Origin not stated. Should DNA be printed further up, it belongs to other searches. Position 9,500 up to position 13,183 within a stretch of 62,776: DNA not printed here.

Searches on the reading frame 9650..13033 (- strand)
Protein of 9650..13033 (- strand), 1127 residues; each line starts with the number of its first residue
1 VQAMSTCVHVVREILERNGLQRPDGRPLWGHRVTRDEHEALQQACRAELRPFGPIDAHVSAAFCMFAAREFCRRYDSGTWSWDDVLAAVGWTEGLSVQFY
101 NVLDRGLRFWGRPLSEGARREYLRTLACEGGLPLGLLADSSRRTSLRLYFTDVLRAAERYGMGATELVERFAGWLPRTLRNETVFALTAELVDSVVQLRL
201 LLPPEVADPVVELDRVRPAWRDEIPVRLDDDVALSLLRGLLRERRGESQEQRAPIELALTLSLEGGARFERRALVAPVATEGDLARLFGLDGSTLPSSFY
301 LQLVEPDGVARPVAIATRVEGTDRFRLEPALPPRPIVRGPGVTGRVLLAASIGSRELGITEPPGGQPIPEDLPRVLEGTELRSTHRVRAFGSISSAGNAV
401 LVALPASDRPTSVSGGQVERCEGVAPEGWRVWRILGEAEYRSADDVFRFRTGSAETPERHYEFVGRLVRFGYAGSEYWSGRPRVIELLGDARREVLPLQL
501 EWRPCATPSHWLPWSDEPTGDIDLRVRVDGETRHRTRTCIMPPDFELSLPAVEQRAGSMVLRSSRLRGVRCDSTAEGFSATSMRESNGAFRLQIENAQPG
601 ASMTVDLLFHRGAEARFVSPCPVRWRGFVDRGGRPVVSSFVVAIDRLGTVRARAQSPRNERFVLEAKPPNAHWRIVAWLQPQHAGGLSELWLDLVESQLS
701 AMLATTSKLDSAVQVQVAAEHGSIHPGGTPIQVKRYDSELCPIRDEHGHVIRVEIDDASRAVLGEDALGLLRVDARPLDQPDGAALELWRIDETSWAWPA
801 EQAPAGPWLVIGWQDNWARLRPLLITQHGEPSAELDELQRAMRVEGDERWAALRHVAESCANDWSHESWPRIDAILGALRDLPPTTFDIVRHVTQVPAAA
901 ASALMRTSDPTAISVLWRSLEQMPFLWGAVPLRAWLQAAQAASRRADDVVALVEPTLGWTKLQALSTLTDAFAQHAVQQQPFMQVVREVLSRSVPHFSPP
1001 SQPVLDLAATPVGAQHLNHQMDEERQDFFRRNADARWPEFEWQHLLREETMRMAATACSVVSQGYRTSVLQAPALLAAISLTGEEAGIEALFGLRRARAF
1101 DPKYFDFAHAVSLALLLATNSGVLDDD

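Call 3: search_protein_families(library=pfam, proteins=[window:9650-13033:-], max_evalue=0.1)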
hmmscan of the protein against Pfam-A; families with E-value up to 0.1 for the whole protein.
window:9650-13033:- (1127 aa): 0 families

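Call 4: search_protein_families(library=padloc, proteins=[window:9650-13033:-], max_evalue=0.1)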
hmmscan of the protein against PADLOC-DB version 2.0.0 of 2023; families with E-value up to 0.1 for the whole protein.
window:9650-13033:- (1127 aa): 11 families
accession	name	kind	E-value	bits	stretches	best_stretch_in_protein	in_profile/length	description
PDLC00049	DruH3|DruH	-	7.9e-76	253.7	1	3-1117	8-1096/1100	Unknown function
PDLC00047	DruH3|DruH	-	6.2e-67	224.3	2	436-1115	446-1111/1118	Unknown function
PDLC00039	DruH3|DruH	-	4.5e-57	191.8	2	11-247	71-315/1142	Unknown function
PDLC00048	DruH3|DruH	-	5.1e-54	181.7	1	116-1116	35-1029/1036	Unknown function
PDLC00038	DruH3|DruH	-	5.2e-49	165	2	20-503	20-514/1168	Unknown function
PDLC00041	DruH3|DruH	-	1.4e-42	143.5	2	8-408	9-410/1117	Unknown function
PDLC00050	DruH3|DruH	-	3.7e-39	132.3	2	14-258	13-260/1101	Unknown function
PDLC00044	DruH3|DruH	-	6e-17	58.6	2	11-241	12-248/1096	Unknown function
PDLC00042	DruH3|DruH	-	3.9e-11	39.7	2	805-934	389-520/687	Unknown function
PDLC00043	DruH3|DruH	-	1.9e-09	35.7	1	852-1114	22-263/269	Unknown function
PDLC00046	DruH3|DruH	-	0.00013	18.7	1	520-824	4-307/596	Unknown function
